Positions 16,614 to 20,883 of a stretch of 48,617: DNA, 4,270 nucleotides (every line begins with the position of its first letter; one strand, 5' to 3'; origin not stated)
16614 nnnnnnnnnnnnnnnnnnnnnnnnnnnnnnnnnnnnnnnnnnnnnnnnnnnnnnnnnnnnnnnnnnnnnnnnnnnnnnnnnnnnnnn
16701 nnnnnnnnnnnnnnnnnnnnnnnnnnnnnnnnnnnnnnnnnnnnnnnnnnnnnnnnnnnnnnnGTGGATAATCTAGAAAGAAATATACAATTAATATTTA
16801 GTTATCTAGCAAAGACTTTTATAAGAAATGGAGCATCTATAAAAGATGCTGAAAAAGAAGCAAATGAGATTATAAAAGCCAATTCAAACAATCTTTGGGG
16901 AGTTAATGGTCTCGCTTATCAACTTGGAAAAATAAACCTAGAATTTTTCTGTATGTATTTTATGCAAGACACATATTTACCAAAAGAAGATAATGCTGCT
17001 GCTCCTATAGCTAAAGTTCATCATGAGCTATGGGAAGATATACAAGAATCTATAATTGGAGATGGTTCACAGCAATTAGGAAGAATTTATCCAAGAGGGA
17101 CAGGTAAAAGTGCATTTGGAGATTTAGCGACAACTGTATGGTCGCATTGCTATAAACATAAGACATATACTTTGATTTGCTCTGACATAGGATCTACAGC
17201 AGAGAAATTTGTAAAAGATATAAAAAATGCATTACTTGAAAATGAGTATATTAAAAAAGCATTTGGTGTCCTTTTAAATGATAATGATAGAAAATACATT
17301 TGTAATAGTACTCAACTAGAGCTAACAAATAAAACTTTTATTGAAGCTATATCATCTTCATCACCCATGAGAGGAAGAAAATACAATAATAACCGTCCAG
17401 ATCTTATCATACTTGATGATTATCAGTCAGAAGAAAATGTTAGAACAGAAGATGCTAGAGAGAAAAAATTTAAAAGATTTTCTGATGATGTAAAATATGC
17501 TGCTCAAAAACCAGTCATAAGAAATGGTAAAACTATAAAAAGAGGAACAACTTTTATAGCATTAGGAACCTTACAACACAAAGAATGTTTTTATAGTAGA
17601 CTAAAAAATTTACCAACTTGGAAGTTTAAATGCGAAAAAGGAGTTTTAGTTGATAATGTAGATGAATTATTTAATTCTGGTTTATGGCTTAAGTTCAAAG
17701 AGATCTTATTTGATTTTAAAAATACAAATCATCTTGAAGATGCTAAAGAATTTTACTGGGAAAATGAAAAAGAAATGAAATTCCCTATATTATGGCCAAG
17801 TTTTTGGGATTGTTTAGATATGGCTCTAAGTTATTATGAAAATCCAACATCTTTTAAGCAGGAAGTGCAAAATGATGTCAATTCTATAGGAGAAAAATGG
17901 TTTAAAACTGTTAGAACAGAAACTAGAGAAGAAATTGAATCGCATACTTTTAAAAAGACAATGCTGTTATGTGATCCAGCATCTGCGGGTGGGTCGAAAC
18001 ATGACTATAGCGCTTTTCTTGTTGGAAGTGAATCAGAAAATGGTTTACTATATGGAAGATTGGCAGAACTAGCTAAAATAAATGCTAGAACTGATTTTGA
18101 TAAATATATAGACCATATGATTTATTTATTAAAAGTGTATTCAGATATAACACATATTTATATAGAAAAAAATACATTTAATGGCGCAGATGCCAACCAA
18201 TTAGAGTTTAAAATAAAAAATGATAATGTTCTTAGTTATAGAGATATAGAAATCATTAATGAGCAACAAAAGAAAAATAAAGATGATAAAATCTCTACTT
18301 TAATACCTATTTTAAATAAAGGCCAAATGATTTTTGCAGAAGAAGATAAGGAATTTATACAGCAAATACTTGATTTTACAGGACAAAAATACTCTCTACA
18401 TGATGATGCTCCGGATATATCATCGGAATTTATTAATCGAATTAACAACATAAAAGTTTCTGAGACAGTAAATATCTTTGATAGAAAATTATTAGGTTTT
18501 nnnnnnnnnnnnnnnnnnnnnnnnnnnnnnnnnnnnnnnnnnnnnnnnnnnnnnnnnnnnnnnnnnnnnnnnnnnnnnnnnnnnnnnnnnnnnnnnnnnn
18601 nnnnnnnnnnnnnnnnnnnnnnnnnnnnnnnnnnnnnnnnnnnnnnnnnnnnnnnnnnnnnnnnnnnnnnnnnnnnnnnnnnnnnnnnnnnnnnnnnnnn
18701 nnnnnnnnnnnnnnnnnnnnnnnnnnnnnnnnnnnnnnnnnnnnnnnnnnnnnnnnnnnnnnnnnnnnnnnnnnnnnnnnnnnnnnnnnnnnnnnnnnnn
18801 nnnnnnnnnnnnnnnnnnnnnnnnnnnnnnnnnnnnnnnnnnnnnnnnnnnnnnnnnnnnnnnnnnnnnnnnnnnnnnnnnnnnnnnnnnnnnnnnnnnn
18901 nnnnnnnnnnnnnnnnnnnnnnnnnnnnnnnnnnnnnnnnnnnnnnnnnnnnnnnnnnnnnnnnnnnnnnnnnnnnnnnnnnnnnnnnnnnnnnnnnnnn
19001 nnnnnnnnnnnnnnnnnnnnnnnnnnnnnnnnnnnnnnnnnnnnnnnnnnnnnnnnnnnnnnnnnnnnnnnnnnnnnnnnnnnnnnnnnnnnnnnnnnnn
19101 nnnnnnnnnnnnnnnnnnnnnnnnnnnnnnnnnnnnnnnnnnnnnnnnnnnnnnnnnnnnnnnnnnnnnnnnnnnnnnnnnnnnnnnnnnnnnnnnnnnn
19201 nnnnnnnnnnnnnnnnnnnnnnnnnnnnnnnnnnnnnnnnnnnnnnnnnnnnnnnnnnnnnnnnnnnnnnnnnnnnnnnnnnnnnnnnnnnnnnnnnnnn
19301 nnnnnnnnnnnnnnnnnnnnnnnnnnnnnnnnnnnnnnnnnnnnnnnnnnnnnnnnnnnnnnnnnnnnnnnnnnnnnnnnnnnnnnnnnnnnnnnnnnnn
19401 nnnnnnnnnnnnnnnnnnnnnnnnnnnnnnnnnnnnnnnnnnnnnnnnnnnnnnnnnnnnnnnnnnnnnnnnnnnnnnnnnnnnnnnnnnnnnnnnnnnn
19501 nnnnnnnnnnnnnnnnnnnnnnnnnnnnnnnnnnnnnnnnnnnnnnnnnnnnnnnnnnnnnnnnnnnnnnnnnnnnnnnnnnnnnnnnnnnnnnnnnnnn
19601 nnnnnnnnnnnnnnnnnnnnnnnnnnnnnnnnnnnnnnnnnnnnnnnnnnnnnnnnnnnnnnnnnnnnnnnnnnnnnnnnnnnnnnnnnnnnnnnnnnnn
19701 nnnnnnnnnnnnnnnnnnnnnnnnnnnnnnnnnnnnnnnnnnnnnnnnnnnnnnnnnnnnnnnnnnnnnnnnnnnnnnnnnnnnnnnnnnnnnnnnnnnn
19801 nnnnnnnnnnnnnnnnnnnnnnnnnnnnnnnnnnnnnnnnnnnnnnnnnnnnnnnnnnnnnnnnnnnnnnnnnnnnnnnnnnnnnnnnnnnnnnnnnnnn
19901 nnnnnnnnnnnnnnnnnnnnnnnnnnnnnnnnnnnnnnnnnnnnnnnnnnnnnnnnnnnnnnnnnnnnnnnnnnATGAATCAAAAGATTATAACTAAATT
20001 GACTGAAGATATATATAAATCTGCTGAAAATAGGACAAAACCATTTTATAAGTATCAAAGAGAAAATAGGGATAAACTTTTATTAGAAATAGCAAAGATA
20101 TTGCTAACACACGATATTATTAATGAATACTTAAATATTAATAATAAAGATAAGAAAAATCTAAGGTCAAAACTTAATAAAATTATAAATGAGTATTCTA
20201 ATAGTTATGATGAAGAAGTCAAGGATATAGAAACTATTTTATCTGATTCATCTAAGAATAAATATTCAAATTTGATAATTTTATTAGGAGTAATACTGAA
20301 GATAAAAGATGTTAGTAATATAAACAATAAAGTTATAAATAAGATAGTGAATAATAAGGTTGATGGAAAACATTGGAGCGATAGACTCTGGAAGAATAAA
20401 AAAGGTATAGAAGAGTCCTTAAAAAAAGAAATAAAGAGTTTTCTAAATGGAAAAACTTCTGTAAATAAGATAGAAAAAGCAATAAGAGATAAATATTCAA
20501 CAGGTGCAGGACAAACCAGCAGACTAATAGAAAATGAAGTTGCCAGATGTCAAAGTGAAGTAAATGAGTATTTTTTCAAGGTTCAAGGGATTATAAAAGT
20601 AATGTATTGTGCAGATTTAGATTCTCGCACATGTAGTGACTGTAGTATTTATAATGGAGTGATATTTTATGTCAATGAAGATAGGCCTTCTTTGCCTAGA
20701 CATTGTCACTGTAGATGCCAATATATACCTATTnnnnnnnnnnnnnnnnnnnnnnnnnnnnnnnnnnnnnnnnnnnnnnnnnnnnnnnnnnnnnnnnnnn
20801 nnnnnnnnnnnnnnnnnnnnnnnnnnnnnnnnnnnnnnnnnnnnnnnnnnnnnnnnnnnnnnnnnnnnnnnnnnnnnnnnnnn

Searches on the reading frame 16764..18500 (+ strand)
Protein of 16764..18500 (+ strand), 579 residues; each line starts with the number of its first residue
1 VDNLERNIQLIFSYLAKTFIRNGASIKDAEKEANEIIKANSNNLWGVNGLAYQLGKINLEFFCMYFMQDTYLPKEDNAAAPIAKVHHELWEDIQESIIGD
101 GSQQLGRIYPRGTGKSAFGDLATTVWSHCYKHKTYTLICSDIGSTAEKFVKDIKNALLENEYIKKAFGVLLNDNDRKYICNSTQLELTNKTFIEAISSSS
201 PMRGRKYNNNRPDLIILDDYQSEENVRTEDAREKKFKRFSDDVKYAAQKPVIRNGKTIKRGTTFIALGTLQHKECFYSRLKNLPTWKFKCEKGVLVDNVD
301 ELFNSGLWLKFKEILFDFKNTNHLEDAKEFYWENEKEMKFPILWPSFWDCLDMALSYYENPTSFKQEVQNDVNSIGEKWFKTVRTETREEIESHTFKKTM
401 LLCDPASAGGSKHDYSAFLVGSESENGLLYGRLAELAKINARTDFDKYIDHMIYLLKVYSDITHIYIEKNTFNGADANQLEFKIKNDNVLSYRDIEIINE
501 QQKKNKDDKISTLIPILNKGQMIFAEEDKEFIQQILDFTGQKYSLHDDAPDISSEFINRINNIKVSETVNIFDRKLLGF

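Call 11: search_protein_families(library=pfam, proteins=[window:16764-18500:+], max_evalue=0.001)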
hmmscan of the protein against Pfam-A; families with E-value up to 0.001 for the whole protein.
window:16764-18500:+ (579 aa): 0 families

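Call 13: search_dna_similar(query=window:16764-18500:+, collection=phages, mode=protein, max_rows=15)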
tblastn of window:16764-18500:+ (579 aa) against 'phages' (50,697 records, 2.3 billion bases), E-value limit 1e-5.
Records with a match: 230; places in all: 230; records where one place covers at least 80% of the query: 112.
Best place of each record, by identity: 90-95% 2; <60% 228.
By first word of the organism name: Ralstonia 92; Pseudomonas 70; Paenibacillus 13; Bacillus 10; Streptomyces 8; Bacteriophage 6; Clostridium 4; Burkholderia 4; Rhodobacter 3; Clostridioides 2; and 13 more.
By host as written in the record: Ralstonia solanacearum 64; Pseudomonas aeruginosa 29; - 19; Pseudomonas aeruginosa PA14 17; Paenibacillus larvae 11; Ralstonia solanacearum Race 3, Biovar 1 6; Streptomyces viridochromogenes DSM40736 4; Bacillus alcalophilus CGMCC 1.3604 3; and 61 more.
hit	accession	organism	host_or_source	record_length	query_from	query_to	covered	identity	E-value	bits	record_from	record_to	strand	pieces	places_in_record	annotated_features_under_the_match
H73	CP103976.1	Clostridioides phage HGP05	Clostridioides difficile HGP05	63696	1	579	100%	94.6%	0e+0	1144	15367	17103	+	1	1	record has no annotation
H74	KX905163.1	Clostridioides phage phiSemix9P1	Clostridioides difficile Semix9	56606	1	579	100%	92.9%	0e+0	1122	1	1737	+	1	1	terminase large subunit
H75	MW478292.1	Clostridium phage vB_CpeS-1181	Clostridium perfringens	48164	15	578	97%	52.5%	8e-130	605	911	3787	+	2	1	terminase large subunit (x2) | hypothetical protein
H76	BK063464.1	Mushuvirus mushu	Oscillospiraceae sp. ER4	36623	44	570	91%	27.1%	1e-36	152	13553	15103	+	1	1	terminase large subunit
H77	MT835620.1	Bacteriophage sp.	human fecal samples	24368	44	570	91%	27.0%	9e-37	152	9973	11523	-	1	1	record has no annotation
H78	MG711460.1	Faecalibacterium phage FP_Mushu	Faecalibacterium prausnitzii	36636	44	570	91%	27.0%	9e-37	152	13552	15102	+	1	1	terminase large subunit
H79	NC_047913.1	Faecalibacterium phage FP_Mushu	Faecalibacterium prausnitzii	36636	44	570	91%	27.0%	9e-37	152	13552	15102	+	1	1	terminase large subunit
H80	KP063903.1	Bacillus phage BalMu-1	Bacillus alcalophilus CGMCC 1.3604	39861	46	551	87%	27.2%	1e-39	161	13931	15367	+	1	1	hypothetical protein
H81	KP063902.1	Bacillus phage BalMu-1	Bacillus alcalophilus CGMCC 1.3604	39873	46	551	87%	27.2%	1e-39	161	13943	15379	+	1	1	hypothetical protein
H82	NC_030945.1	Bacillus phage BalMu-1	Bacillus alcalophilus CGMCC 1.3604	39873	46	551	87%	27.2%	1e-39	161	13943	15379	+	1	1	terminase large subunit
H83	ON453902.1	Clostridium phage Villandry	Enterocloster clostridioformis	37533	28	551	91%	26.0%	2e-26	120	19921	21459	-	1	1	terminase large subunit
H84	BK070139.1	Bacteriophage sp.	Helicobacter pullorum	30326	64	551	84%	25.7%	7e-20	100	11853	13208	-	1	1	Phage protein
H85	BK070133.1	Bacteriophage sp.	Helicobacter pullorum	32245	64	551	84%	25.7%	2e-19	99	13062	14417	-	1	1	hypothetical protein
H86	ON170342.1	Ralstonia phage YO374_1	Ralstonia solanacearum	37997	58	552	85%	25.2%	3e-16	89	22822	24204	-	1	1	record has no annotation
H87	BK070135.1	Bacteriophage sp.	Helicobacter pullorum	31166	64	551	84%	25.5%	2e-19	99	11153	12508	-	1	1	Phage protein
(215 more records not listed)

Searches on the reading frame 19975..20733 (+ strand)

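Call 11: search_protein_families(library=pfam, proteins=[window:19975-20733:+], max_evalue=0.001)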
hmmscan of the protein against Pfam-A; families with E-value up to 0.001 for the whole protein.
window:19975-20733:+ (253 aa): 1 family
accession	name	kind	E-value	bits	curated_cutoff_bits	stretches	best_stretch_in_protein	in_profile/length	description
PF04233.19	Phage_Mu_F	-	7e-07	30.4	29.6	1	161-250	15-111/112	Phage Mu protein F like protein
